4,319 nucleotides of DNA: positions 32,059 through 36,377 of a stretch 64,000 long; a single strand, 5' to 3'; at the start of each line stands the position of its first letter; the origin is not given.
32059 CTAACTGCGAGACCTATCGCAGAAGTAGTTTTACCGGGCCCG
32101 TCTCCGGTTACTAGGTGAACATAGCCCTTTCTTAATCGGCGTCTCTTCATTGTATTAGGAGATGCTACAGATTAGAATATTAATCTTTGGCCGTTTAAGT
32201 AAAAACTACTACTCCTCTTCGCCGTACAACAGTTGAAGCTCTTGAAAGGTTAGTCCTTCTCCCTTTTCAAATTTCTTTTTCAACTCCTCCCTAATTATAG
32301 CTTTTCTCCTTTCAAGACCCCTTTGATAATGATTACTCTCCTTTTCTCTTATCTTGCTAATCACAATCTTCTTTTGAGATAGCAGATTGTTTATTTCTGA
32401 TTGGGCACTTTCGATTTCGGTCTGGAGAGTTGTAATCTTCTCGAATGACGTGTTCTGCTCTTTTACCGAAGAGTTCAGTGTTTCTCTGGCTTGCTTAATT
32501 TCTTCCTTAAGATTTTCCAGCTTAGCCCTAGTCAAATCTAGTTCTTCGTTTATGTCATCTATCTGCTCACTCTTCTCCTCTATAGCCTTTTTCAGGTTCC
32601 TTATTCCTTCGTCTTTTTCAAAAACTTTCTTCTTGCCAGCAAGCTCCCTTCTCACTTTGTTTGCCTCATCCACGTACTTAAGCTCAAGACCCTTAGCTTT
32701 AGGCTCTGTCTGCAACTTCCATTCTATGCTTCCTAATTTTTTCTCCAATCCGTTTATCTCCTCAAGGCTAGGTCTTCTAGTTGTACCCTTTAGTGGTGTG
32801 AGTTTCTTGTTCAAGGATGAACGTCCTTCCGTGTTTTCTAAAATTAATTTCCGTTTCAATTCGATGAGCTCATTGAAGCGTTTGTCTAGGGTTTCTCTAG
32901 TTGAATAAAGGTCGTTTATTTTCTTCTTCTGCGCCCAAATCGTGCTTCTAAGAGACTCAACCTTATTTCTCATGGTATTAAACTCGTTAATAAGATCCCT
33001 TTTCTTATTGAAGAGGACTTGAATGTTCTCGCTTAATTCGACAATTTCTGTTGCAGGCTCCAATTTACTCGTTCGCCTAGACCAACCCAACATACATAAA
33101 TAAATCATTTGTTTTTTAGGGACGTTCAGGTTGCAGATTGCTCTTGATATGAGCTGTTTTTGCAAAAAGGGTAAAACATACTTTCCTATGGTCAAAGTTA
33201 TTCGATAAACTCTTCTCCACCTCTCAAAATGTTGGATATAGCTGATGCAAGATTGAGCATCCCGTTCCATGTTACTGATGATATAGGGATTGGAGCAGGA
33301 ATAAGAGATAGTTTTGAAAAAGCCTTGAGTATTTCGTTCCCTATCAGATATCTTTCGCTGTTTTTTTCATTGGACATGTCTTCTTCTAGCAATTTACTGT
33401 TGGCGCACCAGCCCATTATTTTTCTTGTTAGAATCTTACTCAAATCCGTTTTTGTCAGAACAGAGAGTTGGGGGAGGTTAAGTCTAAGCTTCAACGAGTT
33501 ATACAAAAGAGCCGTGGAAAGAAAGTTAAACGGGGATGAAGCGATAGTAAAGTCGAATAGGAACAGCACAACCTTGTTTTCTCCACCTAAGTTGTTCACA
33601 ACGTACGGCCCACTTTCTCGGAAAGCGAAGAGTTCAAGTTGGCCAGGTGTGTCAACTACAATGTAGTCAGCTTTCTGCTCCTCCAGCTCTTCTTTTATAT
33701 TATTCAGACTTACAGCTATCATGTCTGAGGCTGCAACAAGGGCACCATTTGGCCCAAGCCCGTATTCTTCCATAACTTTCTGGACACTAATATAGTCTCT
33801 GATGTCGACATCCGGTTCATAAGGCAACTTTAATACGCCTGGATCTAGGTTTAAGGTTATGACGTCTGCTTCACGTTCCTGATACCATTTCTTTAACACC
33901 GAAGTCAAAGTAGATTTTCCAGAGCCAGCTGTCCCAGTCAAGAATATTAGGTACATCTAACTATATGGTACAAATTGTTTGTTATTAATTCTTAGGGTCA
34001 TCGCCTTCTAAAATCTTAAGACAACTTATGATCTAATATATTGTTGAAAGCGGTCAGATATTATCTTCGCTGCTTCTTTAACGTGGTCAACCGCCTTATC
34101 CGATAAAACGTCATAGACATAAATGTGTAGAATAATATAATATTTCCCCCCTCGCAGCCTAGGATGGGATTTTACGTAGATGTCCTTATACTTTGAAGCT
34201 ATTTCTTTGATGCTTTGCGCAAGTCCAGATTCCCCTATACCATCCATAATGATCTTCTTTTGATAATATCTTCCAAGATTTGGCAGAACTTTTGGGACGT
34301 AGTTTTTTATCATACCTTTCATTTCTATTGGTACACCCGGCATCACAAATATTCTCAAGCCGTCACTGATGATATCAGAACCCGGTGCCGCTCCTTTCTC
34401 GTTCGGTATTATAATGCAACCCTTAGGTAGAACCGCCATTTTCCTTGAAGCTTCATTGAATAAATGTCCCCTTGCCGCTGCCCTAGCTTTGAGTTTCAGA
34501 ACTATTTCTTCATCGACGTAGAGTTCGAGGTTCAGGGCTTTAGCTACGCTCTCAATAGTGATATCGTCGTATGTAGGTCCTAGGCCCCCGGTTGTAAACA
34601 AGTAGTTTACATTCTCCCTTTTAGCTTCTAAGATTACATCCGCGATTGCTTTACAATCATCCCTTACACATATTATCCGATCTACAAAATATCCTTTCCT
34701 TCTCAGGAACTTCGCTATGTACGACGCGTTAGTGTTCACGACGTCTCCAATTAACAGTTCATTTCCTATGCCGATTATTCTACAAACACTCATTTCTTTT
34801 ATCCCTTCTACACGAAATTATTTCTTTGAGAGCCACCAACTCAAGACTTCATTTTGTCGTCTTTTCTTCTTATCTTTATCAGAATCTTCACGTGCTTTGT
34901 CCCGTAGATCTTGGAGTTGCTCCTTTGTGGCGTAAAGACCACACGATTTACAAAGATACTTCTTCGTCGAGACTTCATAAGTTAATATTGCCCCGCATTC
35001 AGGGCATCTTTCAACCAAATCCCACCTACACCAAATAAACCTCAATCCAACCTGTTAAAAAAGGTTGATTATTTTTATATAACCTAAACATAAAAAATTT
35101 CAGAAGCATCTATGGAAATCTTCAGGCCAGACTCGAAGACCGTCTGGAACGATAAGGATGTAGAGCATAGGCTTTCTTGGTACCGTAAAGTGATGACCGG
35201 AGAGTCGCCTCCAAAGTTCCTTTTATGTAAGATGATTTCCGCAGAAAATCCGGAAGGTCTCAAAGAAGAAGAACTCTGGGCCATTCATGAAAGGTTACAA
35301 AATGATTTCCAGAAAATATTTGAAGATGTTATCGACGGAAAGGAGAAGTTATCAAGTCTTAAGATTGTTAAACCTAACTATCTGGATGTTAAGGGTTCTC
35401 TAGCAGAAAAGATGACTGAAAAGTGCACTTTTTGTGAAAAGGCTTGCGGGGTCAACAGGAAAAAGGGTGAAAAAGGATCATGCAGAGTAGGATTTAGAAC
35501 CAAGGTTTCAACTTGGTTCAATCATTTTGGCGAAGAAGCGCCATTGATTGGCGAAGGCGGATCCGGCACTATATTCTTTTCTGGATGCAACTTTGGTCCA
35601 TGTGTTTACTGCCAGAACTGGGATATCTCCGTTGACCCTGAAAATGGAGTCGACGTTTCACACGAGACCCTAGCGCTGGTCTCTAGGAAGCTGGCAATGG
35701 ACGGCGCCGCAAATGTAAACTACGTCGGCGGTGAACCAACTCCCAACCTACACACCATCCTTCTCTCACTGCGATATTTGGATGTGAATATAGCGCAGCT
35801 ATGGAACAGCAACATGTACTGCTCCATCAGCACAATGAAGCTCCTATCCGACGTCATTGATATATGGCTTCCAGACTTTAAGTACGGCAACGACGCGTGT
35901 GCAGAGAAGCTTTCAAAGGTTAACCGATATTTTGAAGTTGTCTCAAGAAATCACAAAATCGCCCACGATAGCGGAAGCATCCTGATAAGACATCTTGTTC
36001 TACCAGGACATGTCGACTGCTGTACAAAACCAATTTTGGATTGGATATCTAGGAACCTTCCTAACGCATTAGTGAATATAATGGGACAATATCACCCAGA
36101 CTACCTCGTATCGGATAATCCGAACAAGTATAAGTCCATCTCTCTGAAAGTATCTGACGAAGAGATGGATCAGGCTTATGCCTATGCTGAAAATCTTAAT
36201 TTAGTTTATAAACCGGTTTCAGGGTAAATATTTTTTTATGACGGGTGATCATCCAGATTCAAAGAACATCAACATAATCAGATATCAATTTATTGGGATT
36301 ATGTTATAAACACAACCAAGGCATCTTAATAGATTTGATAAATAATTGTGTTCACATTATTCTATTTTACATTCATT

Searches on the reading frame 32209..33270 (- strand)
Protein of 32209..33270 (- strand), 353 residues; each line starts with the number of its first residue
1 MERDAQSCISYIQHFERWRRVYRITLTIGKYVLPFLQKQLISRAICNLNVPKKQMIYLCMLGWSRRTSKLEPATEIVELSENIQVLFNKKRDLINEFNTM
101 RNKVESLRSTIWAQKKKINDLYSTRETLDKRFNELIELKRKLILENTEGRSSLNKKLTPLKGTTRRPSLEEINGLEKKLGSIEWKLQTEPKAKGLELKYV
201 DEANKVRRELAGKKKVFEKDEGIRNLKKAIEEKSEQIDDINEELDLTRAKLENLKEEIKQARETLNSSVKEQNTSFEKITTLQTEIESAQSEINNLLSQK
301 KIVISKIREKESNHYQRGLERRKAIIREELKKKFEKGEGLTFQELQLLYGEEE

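Call 58: search_protein_families(library=pfam, proteins=[window:32209-33270:-], max_evalue=0.01)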
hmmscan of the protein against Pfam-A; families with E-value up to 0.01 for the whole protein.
window:32209-33270:- (353 aa): 4 families
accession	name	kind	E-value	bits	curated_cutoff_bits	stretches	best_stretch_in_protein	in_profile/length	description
PF11932.13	DUF3450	-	0.00034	20.4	32.6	0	78-170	34-129/241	Protein of unknown function (DUF3450)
PF07889.17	DUF1664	-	0.0012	19.4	34.6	0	224-307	37-117/124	Protein of unknown function (DUF1664)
PF09763.15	Sec3_CC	-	0.0067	16.7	27.1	1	211-260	18-67/133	Exocyst complex component Sec3, coiled-coil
PF02671.26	PAH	-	0.0094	16.1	21.3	0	75-99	19-43/45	Paired amphipathic helix repeat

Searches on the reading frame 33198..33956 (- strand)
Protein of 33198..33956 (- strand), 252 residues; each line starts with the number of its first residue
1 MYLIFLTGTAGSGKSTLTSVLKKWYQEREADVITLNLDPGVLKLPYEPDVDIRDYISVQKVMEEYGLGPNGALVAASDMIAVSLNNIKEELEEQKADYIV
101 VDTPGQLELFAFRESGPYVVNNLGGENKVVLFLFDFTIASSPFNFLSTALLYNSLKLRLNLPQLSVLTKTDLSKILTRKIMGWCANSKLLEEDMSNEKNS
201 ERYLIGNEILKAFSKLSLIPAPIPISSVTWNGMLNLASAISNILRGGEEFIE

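Call 58: search_protein_families(library=pfam, proteins=[window:33198-33956:-], max_evalue=0.01)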
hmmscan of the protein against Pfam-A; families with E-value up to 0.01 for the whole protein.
window:33198-33956:- (252 aa): 11 families
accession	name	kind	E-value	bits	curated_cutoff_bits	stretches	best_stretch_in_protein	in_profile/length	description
PF03029.23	ATP_bind_1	-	1.9e-58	198.5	27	1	7-244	2-238/240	Conserved hypothetical ATP binding protein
PF13479.12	AAA_24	-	2.3e-05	24.8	27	1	4-113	5-82/195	AAA domain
PF13238.12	AAA_18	-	7.1e-05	23.7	29.4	1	4-102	1-78/128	AAA domain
PF13401.12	AAA_22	-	8.5e-05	23.3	27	1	3-77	7-65/130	AAA domain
PF03266.21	NTPase_1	-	0.00061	20.1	23.9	0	4-27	2-25/168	NTPase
PF00448.28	SRP54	-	0.00082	19.5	22.7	0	3-38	3-38/196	SRP54-type protein, GTPase domain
PF16575.11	CLP1_P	-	0.0013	19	26.6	0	8-40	1-33/188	mRNA cleavage and polyadenylation factor CLP1 P-loop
PF01926.29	MMR_HSR1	-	0.0024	18.4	21.9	0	75-137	25-85/113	50S ribosome-binding GTPase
PF01583.26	APS_kinase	-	0.003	18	21.1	1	3-36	4-37/152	Adenylylsulphate kinase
PF08433.16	KTI12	-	0.0031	17.5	22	1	1-37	1-37/271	Chromatin associated protein KTI12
PF13191.12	AAA_16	-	0.0057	17.6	32.6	1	3-52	26-72/167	AAA ATPase domain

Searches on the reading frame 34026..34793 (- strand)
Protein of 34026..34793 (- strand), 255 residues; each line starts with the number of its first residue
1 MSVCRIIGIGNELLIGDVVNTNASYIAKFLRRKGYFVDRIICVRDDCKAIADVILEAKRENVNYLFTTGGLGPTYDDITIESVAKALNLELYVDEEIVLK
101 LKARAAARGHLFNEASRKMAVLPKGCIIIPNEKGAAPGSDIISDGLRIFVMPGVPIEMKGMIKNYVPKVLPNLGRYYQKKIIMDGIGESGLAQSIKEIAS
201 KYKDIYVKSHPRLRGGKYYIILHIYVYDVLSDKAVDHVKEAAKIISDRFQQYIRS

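Call 58: search_protein_families(library=pfam, proteins=[window:34026-34793:-], max_evalue=0.01)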
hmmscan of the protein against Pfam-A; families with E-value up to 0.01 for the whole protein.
window:34026-34793:- (255 aa): 1 family
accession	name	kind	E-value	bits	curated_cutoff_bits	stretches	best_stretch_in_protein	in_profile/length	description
PF00994.29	MoCF_biosynth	-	1.2e-27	96.8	26.6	1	6-169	2-141/144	Probable molybdopterin binding domain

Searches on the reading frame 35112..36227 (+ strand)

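Call 58: search_protein_families(library=pfam, proteins=[window:35112-36227:+], max_evalue=0.01)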
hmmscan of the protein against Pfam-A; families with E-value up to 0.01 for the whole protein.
window:35112-36227:+ (371 aa): 2 families
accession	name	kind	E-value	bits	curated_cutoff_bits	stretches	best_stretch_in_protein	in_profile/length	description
PF04055.27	Radical_SAM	-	1.1e-12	48.9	29.5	1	154-312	2-166/166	Radical SAM superfamily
PF13353.11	Fer4_12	-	4.5e-06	27.4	22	1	147-228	3-82/137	4Fe-4S single cluster domain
